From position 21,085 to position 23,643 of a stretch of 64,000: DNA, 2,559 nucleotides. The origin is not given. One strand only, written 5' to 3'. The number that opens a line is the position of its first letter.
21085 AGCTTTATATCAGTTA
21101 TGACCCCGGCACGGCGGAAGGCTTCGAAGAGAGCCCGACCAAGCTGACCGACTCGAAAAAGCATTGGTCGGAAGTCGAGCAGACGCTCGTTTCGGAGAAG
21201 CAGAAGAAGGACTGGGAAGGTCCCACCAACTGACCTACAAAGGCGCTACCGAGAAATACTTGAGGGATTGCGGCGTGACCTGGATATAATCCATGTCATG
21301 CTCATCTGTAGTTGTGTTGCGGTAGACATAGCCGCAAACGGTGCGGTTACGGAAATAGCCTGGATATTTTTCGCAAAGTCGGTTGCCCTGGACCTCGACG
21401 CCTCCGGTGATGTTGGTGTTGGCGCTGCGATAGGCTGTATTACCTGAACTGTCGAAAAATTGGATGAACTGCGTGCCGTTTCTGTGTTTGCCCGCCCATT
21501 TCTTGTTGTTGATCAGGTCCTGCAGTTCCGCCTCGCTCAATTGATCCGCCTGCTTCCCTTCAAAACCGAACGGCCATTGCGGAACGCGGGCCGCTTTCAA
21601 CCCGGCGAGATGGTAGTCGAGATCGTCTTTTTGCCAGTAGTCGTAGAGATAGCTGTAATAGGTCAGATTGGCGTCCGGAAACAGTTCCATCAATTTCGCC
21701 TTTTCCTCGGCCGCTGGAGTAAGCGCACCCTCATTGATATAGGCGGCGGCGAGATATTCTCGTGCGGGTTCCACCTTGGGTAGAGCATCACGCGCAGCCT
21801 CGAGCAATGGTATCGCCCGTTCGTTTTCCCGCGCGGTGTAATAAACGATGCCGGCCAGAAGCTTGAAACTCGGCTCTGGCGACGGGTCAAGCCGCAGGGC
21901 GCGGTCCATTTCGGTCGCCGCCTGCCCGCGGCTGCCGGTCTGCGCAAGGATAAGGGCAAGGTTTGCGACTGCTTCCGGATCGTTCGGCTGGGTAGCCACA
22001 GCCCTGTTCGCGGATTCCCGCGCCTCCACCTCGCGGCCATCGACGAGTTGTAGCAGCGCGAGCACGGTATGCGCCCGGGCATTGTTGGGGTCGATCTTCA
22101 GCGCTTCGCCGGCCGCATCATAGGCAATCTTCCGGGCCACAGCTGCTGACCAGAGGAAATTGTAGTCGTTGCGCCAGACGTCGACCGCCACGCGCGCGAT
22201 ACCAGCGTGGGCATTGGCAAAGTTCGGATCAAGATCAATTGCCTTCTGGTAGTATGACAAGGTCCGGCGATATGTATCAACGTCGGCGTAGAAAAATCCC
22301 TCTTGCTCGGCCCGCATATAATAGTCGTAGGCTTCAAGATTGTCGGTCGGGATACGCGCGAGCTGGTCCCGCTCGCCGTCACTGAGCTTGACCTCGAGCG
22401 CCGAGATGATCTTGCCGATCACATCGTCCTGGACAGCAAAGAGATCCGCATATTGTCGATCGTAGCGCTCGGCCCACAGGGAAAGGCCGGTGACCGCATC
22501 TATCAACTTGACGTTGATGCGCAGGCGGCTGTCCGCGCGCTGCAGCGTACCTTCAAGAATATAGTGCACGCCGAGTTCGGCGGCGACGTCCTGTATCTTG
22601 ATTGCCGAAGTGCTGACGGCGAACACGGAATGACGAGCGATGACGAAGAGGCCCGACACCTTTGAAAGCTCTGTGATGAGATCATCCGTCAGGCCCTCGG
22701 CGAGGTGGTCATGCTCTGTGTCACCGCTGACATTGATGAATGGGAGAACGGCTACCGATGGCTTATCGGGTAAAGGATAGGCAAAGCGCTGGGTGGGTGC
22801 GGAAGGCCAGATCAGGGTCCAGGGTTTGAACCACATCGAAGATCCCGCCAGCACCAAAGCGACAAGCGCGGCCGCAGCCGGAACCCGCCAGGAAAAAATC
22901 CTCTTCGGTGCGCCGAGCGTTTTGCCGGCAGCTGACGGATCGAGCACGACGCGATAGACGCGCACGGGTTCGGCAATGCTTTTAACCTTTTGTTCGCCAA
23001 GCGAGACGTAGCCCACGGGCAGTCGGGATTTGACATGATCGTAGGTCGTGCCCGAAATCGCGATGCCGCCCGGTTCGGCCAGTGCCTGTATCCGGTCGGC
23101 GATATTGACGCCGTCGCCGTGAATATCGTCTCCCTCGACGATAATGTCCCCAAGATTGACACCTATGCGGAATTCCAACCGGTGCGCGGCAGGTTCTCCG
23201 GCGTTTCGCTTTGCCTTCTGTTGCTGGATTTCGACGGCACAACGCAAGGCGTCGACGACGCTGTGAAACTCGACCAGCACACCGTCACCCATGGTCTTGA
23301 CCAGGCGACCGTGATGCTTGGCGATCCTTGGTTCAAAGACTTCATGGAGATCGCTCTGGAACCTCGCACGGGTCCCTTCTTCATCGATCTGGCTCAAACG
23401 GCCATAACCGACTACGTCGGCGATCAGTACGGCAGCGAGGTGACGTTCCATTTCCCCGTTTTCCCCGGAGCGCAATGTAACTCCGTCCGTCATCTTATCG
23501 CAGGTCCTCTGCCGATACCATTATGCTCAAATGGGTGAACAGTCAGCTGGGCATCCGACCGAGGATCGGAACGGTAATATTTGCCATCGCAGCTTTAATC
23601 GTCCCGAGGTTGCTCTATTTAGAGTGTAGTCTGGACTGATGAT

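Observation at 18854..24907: Candidate trans-envelope cAMP module: exported HAD, ankyrin and YHS proteins beside a receptor-type cyclase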

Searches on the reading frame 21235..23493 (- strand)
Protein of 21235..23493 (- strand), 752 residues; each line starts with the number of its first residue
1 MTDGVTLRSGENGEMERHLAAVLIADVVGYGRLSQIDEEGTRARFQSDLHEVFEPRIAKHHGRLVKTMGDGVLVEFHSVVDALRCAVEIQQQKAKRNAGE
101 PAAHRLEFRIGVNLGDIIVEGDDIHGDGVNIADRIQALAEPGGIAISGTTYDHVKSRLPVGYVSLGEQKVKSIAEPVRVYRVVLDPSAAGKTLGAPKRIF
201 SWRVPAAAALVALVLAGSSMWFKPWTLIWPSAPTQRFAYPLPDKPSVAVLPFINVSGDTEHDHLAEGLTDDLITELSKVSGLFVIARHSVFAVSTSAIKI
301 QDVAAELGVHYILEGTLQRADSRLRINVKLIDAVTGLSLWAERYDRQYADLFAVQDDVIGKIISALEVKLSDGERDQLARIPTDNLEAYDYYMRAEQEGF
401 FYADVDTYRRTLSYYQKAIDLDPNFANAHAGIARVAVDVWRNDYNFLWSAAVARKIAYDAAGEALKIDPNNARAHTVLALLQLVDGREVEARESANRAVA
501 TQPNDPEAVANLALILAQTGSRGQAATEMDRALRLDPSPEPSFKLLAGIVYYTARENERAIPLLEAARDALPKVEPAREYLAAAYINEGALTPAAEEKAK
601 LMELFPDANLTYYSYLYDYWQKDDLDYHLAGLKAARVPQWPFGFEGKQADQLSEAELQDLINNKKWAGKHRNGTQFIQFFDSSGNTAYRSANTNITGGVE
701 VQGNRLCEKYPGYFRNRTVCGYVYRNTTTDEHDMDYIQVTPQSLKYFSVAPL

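Call 3: search_protein_families(library=pfam, proteins=[window:21235-23493:-], max_evalue=0.01)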
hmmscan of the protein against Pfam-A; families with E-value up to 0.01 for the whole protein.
window:21235-23493:- (752 aa): 12 families
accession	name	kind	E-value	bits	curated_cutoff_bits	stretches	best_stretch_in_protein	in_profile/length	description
PF13431.12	TPR_17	-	5.4e-12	45.4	24.4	1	463-493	4-34/34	Tetratricopeptide repeat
PF00211.25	Guanylate_cyc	-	3.1e-11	43.6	21.9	1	21-172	10-172/183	Adenylate and Guanylate cyclase catalytic domain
PF13414.12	TPR_11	-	1.8e-10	40.8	26.8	0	415-433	17-35/42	TPR repeat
PF14559.12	TPR_19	-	2e-10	41.3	25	2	457-507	10-60/68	Tetratricopeptide repeat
PF07719.23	TPR_2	-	5.6e-08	32.8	27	0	507-538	2-33/34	Tetratricopeptide repeat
PF13432.12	TPR_16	-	1.6e-07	32.1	32.7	3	512-573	3-63/65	Tetratricopeptide repeat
PF13428.12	TPR_14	-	3.7e-07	30.6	23.5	0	473-513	2-42/44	Tetratricopeptide repeat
PF23914.1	TPR_CcmH_CycH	-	4.6e-05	23.7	42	1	464-575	42-155/158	Cytochrome c-type biogenesis protein H TPR domain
PF13181.12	TPR_8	-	8.3e-05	22.9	25.7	0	507-538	2-33/34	Tetratricopeptide repeat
PF17680.6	FlgO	-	0.0002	21.7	22.6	1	246-334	19-113/130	FlgO protein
PF13371.12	TPR_9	-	0.00023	21.5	35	1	491-539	14-62/73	Tetratricopeptide repeat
PF00515.34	TPR_1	-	0.0013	18.9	27.8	0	412-425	21-34/34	Tetratricopeptide repeat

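Call 4: search_protein_families(library=ncbifam, proteins=[window:21235-23493:-], max_evalue=0.01)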
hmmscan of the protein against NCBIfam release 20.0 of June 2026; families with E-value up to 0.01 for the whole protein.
window:21235-23493:- (752 aa): 17 families
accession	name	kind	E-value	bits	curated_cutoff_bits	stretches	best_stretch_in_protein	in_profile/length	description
NF058673.1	LipAdnlyCyLipJMY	equivalog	1.7e-16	60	800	1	12-180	288-447/449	bifunctional lipase/adenylate cyclase LipJ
TIGR02917.1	PEP_TPR_lipo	equivalog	1.6e-14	52.8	312.2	1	456-597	211-351/899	XrtA/PEP-CTERM system TPR-repeat protein PrsT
TIGR02521.1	type_IV_pilW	equivalog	1.4e-12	47.6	154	1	456-596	49-190/234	type IV pilus biogenesis/stability protein PilW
TIGR04510.1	mod_pep_cyc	subfamily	1.5e-12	46.9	400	1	301-439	308-445/814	putative peptide modification system cyclase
NF007540.1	PRK10153.1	equivalog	7.3e-10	38.3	400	1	257-501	218-452/516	lysine decarboxylation/transport transcriptional activator CadC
NF040959.1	MamA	equivalog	5e-09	35.9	200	1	486-625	51-189/204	magnetosome protein MamA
NF033762.1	social_mot_Tgl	equivalog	3.1e-08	33.3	225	1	457-518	50-112/252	social motility TPR repeat lipoprotein Tgl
NF052415.1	T3SS_chap_SctY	equivalog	1.3e-07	32.1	70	1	465-534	33-105/106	type III secretion apparatus assembly chaperone SctY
NF002725.1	PRK02603.1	equivalog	3.3e-06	27.2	143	1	459-532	56-132/173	photosystem I assembly protein Ycf3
TIGR03939.1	PGA_TPR_OMP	equivalog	2.5e-05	22.7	366.65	1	464-540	112-188/800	poly-beta-1,6 N-acetyl-D-glucosamine export porin PgaA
NF008520.0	PRK11447.1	equivalog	4e-05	21.6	858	1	479-538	276-335/1157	cellulose synthase complex outer membrane protein BcsC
NF009037.0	PRK12370.1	equivalog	4.1e-05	22.2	589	1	240-556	117-422/553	HilA/EilA family virulence transcriptional regulator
TIGR03903.1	TOMM_kin_cyc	equivalog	5.1e-05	21.3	705.75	1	57-155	328-437/1267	TOMM system kinase/cyclase fusion protein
NF033920.0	C39_PA2778_fam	equivalog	0.0011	18.4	150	1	457-537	175-255/255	PA2778 family cysteine peptidase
NF008757.0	PRK11788.1-5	equivalog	0.0017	17.6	363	1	457-587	199-328/388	lipopolysaccharide assembly protein LapB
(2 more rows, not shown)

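Call 6: find_homologous_proteins(query=window:21235-23493:-, max_evalue=1e-10)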
Query window:21235-23493:- (752 aa): 8000 proteins with E <= 1e-10 among 8000 candidates; the best 120 are listed.
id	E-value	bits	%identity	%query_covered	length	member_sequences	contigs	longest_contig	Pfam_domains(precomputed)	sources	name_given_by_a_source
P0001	0.0e+0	1575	93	98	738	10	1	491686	PF14559.13,PF13431.13,PF13414.13,PF21033.5,PF13432.13,PF13428.13,PF00211.26,PF07719.24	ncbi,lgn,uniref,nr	ncbi:adenylate cyclase [Phyllobacterium sp. YR620]|uniref:adenylate/guanylate cyclase domain-contain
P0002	0.0e+0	1522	90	98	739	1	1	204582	PF14559.13,PF13431.13,PF13414.13,PF21033.5,PF13432.13,PF13428.13,PF00211.26,PF13181.13,PF07719.24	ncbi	-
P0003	0.0e+0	1503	90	98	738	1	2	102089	PF14559.13,PF13431.13,PF13414.13,PF13432.13,PF13428.13,PF00211.26,PF13181.13,PF07719.24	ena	-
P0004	0.0e+0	1393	82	98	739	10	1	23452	PF14559.13,PF13431.13,PF13414.13,PF13371.13,PF13432.13,PF13428.13,PF00211.26,PF13181.13,PF07719.24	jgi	jgi:adenylate cyclase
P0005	0.0e+0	1390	82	98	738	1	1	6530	PF14559.13,PF13431.13,PF13414.13,PF13432.13,PF13428.13,PF00211.26,PF13181.13,PF07719.24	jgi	jgi:adenylate cyclase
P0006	0.0e+0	1376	80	98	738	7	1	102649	PF14559.13,PF13431.13,PF23914.2,PF13414.13,PF00515.35,PF21033.5,PF13432.13,PF13428.13,PF00211.26,PF13181.13,PF07719.24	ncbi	-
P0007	0.0e+0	1368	81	98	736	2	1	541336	PF14559.13,PF13431.13,PF13414.13,PF13432.13,PF13428.13,PF00211.26,PF13181.13,PF07719.24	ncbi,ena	-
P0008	0.0e+0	1347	80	98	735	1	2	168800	PF14559.13,PF13431.13,PF13414.13,PF00515.35,PF13432.13,PF00211.26,PF13181.13,PF07719.24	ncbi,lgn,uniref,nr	ncbi:adenylate cyclase [Phyllobacterium brassicacearum]|uniref:Adenylate cyclase n=1 Tax=Phyllobacte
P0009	0.0e+0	1342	79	98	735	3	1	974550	PF14559.13,PF13431.13,PF13414.13,PF00515.35,PF13432.13,PF00211.26,PF13181.13,PF07719.24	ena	-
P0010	0.0e+0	1330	79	98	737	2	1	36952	PF14559.13,PF13431.13,PF13414.13,PF00515.35,PF13432.13,PF00211.26,PF13181.13,PF07719.24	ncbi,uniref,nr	ncbi:adenylate/guanylate cyclase domain-containing protein [Phyllobacterium lublinensis]|uniref:aden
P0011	0.0e+0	1325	78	98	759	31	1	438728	PF14559.13,PF13431.13,PF23914.2,PF13414.13,PF21033.5,PF13432.13,PF13428.13,PF00211.26,PF13181.13,PF07719.24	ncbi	-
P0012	0.0e+0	1294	77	98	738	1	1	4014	PF14559.13,PF13431.13,PF13414.13,PF00515.35,PF21033.5,PF13432.13,PF13428.13,PF00211.26,PF13181.13,PF07719.24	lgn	-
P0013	0.0e+0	1293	77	98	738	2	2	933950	PF14559.13,PF13431.13,PF23914.2,PF13414.13,PF00515.35,PF21033.5,PF13432.13,PF13428.13,PF00211.26,PF13181.13,PF07719.24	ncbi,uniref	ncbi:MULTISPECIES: adenylate/guanylate cyclase domain-containing protein [unclassified Sinorhizobium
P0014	0.0e+0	1291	77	98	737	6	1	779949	PF14559.13,PF13431.13,PF13414.13,PF13432.13,PF13428.13,PF00211.26,PF13181.13,PF07719.24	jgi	jgi:adenylate cyclase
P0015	0.0e+0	1284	76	98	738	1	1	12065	PF14559.13,PF13431.13,PF13414.13,PF00515.35,PF21033.5,PF13432.13,PF13428.13,PF00211.26,PF13181.13,PF07719.24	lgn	-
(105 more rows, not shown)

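Call 7: find_related_loci(query=window:21235-23493:-, collection=genome_contigs, flank=9000)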
Query window:21235-23493:- (752 aa) in genome_contigs; peptide patterns used: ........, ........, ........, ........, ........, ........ (x = any residue, [..] = any of these).
599 stretches matched a pattern (row limit reached: there are more); 574 encode a relative of the query (tblastn E <= 1e-3); the best 80 are kept; 80 distinct loci.
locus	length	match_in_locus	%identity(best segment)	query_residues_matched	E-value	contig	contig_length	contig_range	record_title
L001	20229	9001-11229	94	10-752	0e+0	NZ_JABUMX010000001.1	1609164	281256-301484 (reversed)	Phyllobacterium pellucidum strain BT25 5178.BT25.1_1_BT25.00001_5178.BT25.1, whole genome shotgun sequence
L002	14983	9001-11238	90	8-752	0e+0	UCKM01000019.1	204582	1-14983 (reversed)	Rhizobiales bacterium isolate AFS091992 genome assembly, contig: contig_19, whole genome shotgun sequence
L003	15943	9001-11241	81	3-750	0e+0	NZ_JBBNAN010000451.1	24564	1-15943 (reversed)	MAG: Phyllobacterium sp. isolate P2_KT_PC_D7_E2_bin.1 k127_44911_P2_KT_PC_D7_E2_bin_1, whole genome shotgun sequence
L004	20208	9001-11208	79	15-751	0e+0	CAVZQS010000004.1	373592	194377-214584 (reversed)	MAG: uncultured Alphaproteobacteria bacterium isolate MFD05747.bin.2.52 genome assembly, contig: contig_31281, whole gen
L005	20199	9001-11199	80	15-748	0e+0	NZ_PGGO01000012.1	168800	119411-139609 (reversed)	Phyllobacterium brassicacearum strain STM 196 NODE_12_length_168800_cov_48.6245, whole genome shotgun sequence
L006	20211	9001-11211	78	15-751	0e+0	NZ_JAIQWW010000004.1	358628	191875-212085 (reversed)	Phyllobacterium chamaecytisi strain KW56 4, whole genome shotgun sequence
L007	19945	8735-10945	78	15-751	0e+0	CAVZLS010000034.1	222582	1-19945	MAG: uncultured Alphaproteobacteria bacterium isolate MFD06742.bin.2.3 genome assembly, contig: contig_8431, whole genom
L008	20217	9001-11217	79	12-751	0e+0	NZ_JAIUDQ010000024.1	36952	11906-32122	Phyllobacterium lublinensis strain 2063 24, whole genome shotgun sequence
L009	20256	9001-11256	77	1-751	0e+0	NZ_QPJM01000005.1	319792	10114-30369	Phyllobacterium bourgognense strain 31-25a Ga0215879_105, whole genome shotgun sequence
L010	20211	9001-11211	77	15-751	0e+0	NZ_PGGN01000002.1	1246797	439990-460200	Phyllobacterium endophyticum strain PEPV15 NODE_2_length_1246797_cov_60.0214, whole genome shotgun sequence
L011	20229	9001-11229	76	11-751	0e+0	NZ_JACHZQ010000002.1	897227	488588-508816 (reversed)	Rhizobium sp. BK313 Ga0365271_02, whole genome shotgun sequence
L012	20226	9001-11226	76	11-751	0e+0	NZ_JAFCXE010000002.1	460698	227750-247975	Pararhizobium sp. PWRC1-1 NODE_2_length_460698_cov_62.642698, whole genome shotgun sequence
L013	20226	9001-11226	75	11-751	0e+0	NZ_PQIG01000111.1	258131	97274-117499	Rhizobium ruizarguesonis strain UPM1133 C6, whole genome shotgun sequence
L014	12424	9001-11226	75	11-751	0e+0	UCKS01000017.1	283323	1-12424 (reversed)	Rhizobiales bacterium isolate AFS094519 genome assembly, contig: contig_17, whole genome shotgun sequence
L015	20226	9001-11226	76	11-751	0e+0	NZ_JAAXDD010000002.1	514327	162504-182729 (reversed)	Rhizobium leguminosarum strain SiuDiyapA Scaffold_2, whole genome shotgun sequence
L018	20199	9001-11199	75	15-749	0e+0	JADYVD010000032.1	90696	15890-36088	Ensifer sp. IC4062 NODE_32_length_90696_cov_5.38942_ID_4456, whole genome shotgun sequence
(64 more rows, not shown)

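Call 95: search_protein_families(library=pfam, proteins=[L018:11341-12462:+, L018:12508-13728:+, L018:13761-14393:+, L018:14501-15754:+, L018:11599-13503:-], max_evalue=0.0001)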
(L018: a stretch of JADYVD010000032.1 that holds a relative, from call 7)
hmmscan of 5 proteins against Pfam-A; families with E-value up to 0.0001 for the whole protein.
L018:11341-12462:+ (373 aa): 0 families

L018:12508-13728:+ (406 aa): 0 families

L018:13761-14393:+ (210 aa): 5 families
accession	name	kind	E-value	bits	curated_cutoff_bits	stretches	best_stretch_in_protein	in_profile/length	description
PF05096.18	Glu_cyclase_2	-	3.2e-10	40.3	22.3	0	139-179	42-82/249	Glutamine cyclotransferase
PF21959.2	DUF6923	-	5.6e-09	36.6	27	0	74-131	109-167/234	Repeat of unknown function (DUF6923)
PF08450.18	SGL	-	1.1e-07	32.2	26.3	0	83-142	172-231/246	SMP-30/Gluconolactonase/LRE-like region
PF16819.11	DUF5074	-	1.3e-07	31.5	27.2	1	79-180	122-227/353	Domain of unknown function (DUF5074)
PF03413.25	PepSY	-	6.3e-07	30.1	24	0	116-130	42-58/60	Peptidase propeptide and YPEB domain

L018:14501-15754:+ (417 aa): 3 families
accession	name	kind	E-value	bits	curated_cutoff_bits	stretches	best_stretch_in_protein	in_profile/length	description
PF07690.21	MFS_1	-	1.6e-58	198.8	33.4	2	29-354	4-333/347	Major Facilitator Superfamily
PF06779.20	MFS_4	-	8.7e-07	29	26.3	1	38-381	10-345/364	Uncharacterised MFS-type transporter YbfB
PF12832.13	MFS_1_like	-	2.1e-05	24.2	25.2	1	50-379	28-366/373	MFS_1 like family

L018:11599-13503:- (634 aa): 2 families
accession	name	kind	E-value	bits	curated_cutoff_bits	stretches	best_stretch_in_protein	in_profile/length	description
PF05988.18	DUF899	-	6.1e-94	314.2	27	1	372-631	1-224/224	Bacterial protein of unknown function (DUF899)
PF00578.27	AhpC-TSA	-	2.7e-07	31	26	1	423-523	12-105/124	AhpC/TSA family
